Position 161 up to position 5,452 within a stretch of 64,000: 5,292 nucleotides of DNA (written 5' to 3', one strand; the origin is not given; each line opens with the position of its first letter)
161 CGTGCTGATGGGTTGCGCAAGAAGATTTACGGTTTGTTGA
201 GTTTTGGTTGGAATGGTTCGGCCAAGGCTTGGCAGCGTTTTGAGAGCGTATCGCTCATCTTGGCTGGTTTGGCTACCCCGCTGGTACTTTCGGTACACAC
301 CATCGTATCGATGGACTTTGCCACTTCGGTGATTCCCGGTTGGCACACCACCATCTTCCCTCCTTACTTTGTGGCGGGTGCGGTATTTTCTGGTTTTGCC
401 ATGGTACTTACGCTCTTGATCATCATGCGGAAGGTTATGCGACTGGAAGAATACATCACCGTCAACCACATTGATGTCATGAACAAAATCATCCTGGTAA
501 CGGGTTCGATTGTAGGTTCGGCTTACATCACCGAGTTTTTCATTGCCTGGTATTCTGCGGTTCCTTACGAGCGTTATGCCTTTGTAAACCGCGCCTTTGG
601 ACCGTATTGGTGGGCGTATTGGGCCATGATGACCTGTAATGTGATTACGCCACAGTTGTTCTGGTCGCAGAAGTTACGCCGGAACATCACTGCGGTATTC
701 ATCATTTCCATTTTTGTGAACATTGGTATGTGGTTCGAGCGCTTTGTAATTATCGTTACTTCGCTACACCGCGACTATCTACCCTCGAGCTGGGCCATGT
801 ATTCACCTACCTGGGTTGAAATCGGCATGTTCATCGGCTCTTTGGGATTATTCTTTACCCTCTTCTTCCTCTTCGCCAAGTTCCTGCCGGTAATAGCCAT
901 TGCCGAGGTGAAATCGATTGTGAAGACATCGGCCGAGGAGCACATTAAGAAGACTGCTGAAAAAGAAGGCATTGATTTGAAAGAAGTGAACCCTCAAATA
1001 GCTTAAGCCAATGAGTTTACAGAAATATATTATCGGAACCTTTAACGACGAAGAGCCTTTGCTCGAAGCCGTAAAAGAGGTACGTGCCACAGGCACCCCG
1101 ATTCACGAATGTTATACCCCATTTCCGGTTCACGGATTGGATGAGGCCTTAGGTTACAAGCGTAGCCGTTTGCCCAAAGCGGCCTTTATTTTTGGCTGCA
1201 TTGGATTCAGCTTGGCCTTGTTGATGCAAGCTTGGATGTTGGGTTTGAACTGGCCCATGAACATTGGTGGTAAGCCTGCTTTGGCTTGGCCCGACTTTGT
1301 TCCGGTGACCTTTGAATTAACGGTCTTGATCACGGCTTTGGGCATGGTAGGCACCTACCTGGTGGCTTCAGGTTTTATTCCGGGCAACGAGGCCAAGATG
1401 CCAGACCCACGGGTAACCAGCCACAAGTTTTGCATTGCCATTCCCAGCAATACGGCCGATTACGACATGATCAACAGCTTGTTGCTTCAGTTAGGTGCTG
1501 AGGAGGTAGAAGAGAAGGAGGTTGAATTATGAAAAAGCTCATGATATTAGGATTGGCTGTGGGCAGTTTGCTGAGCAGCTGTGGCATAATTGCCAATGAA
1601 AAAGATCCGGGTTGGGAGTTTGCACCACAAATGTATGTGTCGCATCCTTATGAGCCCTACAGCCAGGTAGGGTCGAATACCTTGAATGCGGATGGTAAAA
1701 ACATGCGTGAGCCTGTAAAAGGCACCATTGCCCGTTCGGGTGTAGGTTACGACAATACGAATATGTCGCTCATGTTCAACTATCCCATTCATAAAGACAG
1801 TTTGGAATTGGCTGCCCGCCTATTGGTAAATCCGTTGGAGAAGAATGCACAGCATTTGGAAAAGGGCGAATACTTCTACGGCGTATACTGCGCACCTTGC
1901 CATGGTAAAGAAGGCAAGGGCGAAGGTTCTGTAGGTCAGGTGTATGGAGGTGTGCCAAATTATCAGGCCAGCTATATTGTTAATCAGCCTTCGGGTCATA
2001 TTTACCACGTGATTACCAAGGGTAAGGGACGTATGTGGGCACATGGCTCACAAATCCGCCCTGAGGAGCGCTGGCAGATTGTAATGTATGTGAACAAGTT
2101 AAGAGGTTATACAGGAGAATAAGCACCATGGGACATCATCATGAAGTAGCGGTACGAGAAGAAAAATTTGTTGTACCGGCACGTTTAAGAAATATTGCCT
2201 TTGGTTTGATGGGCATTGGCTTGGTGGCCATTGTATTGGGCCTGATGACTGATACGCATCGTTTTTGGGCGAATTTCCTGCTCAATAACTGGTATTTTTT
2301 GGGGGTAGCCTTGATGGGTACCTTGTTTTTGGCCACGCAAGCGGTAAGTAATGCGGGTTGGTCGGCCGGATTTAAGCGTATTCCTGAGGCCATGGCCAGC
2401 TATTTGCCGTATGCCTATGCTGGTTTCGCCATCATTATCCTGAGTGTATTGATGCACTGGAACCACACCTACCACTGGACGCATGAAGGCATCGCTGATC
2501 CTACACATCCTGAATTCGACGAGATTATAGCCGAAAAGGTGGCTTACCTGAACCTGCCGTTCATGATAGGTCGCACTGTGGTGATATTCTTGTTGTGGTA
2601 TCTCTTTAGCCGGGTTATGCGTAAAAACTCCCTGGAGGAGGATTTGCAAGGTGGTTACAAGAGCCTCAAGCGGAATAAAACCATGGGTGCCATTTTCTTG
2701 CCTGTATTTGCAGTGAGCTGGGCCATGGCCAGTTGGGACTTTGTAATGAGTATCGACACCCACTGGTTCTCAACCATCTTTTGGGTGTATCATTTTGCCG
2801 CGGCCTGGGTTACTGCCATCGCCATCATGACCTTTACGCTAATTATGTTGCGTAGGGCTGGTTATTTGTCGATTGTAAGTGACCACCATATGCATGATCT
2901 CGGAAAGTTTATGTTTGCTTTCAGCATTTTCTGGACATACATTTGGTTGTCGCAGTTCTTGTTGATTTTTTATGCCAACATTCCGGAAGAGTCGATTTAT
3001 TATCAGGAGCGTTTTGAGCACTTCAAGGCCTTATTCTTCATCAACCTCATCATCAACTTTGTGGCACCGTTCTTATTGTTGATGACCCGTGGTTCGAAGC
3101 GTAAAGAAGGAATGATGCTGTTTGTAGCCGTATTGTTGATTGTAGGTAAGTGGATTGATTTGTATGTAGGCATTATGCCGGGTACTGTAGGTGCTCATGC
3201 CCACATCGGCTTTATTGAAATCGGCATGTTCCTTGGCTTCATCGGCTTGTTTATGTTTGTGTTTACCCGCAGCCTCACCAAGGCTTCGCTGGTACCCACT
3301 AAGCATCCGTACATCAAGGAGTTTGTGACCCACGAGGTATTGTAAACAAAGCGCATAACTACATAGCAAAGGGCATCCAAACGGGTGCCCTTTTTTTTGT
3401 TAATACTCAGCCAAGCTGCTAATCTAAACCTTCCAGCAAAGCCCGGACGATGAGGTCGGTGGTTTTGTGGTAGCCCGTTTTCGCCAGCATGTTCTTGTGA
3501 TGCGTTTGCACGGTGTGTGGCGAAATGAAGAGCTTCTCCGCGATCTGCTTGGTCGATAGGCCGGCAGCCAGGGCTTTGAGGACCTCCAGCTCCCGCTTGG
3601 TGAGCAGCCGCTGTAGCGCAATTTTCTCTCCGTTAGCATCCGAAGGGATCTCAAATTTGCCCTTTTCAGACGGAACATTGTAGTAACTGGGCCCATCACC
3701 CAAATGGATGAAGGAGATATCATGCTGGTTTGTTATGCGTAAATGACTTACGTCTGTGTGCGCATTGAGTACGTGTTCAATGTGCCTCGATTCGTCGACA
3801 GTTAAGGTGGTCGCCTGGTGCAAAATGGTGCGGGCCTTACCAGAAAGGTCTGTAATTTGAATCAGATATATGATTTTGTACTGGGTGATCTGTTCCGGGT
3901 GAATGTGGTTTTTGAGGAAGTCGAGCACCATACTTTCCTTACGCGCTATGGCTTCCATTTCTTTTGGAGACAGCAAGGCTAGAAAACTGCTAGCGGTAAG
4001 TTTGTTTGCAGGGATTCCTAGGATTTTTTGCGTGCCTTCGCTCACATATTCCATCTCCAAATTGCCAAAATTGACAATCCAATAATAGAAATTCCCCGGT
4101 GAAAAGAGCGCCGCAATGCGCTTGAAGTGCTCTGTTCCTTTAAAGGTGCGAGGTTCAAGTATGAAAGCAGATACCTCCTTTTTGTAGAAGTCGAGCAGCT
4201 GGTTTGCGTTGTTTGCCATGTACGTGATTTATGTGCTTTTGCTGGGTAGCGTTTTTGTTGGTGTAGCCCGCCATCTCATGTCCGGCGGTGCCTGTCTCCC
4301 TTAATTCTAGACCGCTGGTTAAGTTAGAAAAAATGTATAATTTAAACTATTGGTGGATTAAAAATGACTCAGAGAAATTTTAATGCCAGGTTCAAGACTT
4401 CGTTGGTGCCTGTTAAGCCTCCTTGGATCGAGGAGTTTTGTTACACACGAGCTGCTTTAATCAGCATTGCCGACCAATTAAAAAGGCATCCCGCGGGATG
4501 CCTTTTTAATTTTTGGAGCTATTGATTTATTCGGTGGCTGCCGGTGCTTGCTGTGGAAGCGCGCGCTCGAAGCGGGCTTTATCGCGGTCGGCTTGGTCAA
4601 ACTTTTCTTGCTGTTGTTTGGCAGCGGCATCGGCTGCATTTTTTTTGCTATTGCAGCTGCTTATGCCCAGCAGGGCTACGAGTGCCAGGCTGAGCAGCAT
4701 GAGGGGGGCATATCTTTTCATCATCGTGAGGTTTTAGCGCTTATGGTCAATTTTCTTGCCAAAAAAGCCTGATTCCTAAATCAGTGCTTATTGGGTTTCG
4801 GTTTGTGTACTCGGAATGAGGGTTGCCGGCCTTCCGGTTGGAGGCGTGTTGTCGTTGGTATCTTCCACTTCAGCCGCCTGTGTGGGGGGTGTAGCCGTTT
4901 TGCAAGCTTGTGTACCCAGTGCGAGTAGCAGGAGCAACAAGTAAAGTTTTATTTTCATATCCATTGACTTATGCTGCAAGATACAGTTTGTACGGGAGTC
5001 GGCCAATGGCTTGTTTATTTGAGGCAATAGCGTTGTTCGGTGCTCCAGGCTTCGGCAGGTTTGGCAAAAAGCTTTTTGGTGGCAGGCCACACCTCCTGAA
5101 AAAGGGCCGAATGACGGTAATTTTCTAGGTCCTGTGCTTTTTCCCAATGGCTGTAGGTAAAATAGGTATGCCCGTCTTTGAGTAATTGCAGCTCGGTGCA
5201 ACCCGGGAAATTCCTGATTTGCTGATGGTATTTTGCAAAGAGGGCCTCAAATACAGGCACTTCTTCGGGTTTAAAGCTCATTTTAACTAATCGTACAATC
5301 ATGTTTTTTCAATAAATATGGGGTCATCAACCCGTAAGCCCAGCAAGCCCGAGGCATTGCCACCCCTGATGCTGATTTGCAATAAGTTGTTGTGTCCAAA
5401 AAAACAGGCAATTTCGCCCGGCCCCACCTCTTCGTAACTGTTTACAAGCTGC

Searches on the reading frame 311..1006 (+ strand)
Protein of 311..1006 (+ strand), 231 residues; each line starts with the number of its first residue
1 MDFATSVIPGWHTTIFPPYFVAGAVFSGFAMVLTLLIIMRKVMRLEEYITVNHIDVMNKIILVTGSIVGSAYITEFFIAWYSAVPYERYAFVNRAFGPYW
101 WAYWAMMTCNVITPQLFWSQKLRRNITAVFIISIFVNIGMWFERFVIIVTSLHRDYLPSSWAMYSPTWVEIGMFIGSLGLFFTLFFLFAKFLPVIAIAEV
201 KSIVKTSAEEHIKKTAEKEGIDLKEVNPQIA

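Call 69: find_encoding_contigs(protein=window:311-1006:+, flank=10000, max_places=3)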
Protein window:311-1006:+ (231 aa): no gene with exactly this product is on record in the collection.

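Call 91: search_protein_families(library=pfam, proteins=[window:311-1006:+], max_evalue=0.001)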
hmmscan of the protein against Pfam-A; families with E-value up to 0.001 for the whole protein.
window:311-1006:+ (231 aa): 1 family
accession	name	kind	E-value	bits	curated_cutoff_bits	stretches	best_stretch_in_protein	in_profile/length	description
PF03916.19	NrfD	-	3.1e-13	50.5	25.8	1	8-152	167-309/313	Polysulphide reductase, NrfD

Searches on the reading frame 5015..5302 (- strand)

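Call 91: search_protein_families(library=pfam, proteins=[window:5015-5302:-], max_evalue=0.001)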
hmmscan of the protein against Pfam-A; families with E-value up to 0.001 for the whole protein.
window:5015-5302:- (95 aa): 1 family
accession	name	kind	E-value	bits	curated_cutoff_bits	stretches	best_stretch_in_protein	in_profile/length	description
PF03992.22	ABM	-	1.2e-12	48.3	23.1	1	1-70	1-74/78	Antibiotic biosynthesis monooxygenase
